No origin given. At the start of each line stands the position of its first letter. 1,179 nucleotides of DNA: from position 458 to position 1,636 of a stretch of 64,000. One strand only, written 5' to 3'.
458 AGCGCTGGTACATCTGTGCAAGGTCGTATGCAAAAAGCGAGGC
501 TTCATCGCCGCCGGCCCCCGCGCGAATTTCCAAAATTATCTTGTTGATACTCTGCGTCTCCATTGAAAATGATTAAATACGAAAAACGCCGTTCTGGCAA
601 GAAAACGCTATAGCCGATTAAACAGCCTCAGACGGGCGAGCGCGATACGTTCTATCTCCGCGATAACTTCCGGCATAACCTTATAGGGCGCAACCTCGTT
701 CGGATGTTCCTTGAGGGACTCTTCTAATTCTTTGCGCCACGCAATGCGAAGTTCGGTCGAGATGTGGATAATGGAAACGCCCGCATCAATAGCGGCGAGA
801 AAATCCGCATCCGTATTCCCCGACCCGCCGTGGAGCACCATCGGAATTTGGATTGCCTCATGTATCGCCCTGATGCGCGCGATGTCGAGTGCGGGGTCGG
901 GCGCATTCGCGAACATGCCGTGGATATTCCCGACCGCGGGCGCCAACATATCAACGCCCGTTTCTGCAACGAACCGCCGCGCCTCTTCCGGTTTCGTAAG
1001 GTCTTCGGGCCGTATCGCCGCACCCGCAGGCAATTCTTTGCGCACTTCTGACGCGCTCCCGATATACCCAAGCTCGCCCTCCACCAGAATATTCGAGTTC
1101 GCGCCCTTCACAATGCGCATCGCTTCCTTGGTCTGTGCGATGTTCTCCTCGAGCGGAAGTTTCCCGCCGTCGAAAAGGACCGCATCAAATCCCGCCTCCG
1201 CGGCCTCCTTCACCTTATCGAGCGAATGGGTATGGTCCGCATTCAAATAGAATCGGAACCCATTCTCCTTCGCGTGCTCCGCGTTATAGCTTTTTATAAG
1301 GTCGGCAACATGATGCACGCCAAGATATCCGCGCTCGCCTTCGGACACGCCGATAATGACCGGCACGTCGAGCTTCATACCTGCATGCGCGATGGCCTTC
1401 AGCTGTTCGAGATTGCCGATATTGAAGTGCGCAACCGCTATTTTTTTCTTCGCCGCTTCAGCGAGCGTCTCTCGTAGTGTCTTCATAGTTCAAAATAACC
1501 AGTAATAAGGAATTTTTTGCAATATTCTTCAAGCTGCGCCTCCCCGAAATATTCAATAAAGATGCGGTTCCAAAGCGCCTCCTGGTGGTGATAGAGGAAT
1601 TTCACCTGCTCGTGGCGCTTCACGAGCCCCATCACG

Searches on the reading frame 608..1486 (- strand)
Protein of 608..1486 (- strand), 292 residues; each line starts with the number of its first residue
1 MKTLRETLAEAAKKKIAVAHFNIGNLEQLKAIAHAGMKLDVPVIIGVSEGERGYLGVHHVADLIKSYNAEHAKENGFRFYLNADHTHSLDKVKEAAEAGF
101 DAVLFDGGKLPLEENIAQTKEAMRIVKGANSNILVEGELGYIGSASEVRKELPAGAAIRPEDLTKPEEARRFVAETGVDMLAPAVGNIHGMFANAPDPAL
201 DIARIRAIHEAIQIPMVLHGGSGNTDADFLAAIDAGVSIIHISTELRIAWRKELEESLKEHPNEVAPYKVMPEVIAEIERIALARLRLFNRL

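Call 62: find_encoding_contigs(protein=window:608-1486:-, flank=10000, max_places=2)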
Protein window:608-1486:- (292 aa): 3 contigs read that carry it; 2 places shown.
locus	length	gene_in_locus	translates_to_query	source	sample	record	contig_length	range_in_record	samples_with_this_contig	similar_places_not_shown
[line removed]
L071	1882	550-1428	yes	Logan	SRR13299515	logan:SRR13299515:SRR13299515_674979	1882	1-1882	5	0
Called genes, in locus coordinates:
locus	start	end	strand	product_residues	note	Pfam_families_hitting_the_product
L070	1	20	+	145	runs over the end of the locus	-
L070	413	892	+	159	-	PF00588:SpoU_methylase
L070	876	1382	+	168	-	PF02643:DUF192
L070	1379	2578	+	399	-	PF07690:MFS_1, PF12832:MFS_1_like (faint), PF07690:MFS_1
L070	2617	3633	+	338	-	PF00044:Gp_dh_N, PF02800:Gp_dh_C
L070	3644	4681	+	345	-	PF09587:PGA_cap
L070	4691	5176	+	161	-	PF02502:LacAB_rpiB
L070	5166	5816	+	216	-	PF00834:Ribul_P_3_epim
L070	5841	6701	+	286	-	PF13292:DXP_synthase_N, PF00456:Transketolase_N, PF00676:E1_dh (weak)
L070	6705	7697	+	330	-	PF02779:Transket_pyr, PF02780:Transketolase_C, PF22613:Transketolase_C_1 (weak)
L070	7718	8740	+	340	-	PF00294:PfkB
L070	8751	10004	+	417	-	-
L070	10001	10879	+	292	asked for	PF01116:F_bP_aldolase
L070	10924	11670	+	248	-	PF03462:PCRF, PF00472:RF-1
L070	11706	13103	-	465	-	PF13406:SLT_2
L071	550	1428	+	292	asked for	PF01116:F_bP_aldolase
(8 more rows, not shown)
